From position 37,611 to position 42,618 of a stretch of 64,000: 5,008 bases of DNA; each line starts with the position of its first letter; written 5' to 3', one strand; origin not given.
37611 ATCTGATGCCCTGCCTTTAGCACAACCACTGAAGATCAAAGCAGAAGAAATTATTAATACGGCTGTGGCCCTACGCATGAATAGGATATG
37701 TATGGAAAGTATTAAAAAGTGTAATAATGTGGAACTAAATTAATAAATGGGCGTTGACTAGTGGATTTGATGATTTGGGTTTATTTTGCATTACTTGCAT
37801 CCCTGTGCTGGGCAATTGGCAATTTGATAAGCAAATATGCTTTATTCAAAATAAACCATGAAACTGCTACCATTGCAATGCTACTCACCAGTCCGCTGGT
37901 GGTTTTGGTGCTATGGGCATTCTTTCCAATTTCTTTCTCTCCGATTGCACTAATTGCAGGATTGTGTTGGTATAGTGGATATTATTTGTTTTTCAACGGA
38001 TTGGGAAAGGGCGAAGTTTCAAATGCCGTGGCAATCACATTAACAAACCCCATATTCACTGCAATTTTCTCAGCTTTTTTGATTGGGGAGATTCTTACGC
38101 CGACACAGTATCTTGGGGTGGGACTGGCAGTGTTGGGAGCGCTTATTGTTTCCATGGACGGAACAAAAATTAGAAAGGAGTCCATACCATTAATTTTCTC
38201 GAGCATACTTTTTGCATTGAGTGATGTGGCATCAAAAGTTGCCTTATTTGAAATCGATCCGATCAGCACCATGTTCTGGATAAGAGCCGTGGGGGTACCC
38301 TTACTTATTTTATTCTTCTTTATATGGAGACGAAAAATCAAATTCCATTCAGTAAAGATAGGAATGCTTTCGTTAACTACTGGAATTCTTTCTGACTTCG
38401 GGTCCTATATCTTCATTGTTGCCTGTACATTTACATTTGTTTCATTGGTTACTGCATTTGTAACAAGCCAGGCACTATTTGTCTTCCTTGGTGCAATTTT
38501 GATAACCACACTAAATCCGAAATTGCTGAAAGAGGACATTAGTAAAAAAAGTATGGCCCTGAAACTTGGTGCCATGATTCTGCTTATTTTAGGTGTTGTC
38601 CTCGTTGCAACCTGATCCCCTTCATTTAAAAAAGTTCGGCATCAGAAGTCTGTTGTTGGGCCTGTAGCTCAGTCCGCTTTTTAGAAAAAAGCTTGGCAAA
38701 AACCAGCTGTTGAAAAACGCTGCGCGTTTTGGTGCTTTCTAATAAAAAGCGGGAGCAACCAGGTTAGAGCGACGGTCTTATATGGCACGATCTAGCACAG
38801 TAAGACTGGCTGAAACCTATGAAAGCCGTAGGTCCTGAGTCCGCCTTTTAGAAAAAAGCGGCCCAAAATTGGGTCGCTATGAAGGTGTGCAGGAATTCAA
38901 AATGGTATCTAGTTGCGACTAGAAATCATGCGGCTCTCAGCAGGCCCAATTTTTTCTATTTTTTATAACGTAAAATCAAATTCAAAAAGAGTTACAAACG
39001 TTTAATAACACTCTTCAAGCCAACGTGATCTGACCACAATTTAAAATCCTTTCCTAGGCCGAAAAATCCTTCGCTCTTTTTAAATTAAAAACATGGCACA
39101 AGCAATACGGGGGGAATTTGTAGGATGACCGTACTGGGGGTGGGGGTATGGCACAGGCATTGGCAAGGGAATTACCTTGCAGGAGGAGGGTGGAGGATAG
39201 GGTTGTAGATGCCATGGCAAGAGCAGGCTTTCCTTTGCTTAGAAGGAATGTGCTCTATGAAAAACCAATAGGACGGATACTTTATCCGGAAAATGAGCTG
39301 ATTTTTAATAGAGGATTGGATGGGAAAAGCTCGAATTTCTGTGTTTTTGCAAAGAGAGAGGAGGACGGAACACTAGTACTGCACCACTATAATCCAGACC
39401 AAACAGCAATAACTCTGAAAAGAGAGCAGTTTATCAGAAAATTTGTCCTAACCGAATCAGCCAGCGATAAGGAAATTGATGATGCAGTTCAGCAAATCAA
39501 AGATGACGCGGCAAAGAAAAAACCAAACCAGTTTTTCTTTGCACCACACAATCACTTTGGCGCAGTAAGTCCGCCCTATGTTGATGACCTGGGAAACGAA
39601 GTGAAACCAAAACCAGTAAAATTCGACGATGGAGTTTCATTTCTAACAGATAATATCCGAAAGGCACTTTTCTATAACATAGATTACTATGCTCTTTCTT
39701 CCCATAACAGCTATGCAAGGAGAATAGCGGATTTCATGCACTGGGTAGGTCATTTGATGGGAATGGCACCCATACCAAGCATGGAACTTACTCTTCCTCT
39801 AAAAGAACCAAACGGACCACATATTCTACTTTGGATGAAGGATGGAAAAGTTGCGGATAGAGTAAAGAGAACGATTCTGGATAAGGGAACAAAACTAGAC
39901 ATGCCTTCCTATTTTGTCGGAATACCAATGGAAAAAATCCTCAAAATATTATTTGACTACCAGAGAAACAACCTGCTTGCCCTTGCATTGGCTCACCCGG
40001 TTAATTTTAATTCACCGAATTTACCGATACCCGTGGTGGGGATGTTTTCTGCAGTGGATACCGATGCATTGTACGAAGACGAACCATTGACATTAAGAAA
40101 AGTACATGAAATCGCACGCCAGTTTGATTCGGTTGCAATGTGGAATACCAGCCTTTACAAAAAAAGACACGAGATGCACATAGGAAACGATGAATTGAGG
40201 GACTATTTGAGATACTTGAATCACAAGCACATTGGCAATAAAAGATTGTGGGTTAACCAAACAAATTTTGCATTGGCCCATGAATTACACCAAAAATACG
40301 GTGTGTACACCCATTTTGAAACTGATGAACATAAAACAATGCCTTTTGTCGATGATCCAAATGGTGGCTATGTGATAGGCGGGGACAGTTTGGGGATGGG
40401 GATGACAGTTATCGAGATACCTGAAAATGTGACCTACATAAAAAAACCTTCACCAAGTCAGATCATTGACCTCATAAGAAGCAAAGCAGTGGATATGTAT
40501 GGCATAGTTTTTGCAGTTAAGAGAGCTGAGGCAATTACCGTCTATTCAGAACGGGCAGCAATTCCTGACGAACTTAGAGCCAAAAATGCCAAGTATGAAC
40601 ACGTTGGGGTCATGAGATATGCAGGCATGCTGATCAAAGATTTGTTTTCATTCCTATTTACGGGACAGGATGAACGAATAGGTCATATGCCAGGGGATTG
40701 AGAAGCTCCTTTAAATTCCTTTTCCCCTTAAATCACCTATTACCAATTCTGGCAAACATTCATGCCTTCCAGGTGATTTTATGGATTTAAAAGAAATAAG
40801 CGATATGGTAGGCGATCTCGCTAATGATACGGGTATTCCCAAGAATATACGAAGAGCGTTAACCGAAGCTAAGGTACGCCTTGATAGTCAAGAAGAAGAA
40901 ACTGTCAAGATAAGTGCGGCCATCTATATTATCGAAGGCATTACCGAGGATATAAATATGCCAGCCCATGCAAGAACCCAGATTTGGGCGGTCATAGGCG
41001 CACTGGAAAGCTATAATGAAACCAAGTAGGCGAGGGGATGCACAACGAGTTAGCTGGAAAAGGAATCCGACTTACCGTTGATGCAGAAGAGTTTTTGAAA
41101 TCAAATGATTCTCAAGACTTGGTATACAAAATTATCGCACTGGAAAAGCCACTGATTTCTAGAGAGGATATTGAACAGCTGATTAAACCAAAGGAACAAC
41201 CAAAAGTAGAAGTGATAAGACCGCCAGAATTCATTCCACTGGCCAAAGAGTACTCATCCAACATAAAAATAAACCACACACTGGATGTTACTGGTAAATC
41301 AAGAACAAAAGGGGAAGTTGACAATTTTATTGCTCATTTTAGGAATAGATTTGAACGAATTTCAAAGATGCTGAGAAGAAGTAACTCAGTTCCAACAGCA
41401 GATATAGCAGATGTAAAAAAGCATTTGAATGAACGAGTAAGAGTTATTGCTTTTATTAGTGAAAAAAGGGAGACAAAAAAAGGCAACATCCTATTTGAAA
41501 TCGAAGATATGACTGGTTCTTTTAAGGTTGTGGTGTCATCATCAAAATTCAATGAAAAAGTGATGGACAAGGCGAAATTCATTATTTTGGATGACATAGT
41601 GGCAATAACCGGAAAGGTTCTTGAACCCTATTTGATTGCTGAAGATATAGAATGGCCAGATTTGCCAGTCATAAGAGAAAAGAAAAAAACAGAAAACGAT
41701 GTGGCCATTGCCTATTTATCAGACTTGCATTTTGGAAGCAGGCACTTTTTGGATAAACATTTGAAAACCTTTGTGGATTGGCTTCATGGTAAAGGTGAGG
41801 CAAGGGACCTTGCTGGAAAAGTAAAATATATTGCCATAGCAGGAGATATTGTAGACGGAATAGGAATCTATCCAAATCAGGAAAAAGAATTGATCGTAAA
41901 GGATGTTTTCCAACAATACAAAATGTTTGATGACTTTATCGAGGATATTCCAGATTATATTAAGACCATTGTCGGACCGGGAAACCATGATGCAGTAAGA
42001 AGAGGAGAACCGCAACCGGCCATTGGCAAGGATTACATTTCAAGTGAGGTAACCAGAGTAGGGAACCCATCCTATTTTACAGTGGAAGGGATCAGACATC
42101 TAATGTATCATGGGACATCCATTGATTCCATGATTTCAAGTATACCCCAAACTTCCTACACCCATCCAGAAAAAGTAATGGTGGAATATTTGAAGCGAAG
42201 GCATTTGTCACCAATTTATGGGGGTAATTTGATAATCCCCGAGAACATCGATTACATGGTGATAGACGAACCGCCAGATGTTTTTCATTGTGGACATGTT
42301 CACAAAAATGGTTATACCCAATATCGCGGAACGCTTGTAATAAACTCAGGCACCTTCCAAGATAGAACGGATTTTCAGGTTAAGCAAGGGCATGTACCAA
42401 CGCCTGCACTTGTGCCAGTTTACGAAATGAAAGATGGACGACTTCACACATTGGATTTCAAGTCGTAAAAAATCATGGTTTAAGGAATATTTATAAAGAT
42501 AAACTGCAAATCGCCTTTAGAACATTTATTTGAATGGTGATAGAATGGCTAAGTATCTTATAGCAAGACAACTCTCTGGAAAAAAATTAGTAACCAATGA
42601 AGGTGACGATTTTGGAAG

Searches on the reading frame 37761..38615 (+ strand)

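Call 126: search_protein_families(library=pfam, proteins=[window:37761-38615:+], max_evalue=0.0001)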
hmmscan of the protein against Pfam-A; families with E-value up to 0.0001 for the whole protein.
window:37761-38615:+ (284 aa): 2 families
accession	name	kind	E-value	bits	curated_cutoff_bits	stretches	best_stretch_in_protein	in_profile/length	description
PF00892.27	EamA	-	2e-22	80.4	28.2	1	5-131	2-134/135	EamA-like transporter family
PF03151.22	TPT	-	8.2e-05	22.6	30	1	62-178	67-185/291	Triose-phosphate Transporter family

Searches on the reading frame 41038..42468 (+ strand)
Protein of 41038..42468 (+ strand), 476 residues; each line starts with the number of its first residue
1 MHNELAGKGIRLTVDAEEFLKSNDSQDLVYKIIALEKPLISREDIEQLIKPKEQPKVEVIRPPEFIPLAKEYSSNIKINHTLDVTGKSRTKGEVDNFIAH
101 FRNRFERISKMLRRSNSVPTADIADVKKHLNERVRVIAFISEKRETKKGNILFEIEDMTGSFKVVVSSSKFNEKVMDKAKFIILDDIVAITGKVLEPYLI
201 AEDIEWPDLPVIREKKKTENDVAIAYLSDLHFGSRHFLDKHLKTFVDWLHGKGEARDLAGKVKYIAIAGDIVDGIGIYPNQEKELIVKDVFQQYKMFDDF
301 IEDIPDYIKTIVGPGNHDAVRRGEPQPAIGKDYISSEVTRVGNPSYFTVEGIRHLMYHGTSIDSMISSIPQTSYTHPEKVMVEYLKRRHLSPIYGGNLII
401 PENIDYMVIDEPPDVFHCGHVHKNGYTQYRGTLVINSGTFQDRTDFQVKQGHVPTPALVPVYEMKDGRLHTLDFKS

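Call 10: search_protein_families(library=pfam, proteins=[window:41038-42468:+], max_evalue=0.001)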
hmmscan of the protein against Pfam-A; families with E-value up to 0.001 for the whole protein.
window:41038-42468:+ (476 aa): 4 families
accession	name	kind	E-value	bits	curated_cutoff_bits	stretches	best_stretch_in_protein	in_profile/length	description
PF04042.21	DNA_pol_E_B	-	6.9e-09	35.9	29.1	1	224-420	1-203/210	DNA polymerase alpha/epsilon subunit B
PF00149.33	Metallophos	-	9.6e-09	36.4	21.5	1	224-423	3-190/191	Calcineurin-like phosphoesterase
PF12850.12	Metallophos_2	-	2e-07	31.6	27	1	224-444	3-139/154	Calcineurin-like phosphoesterase superfamily domain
PF01336.31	tRNA_anti-codon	-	9.2e-07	29.2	27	1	134-194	1-57/75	OB-fold nucleic acid binding domain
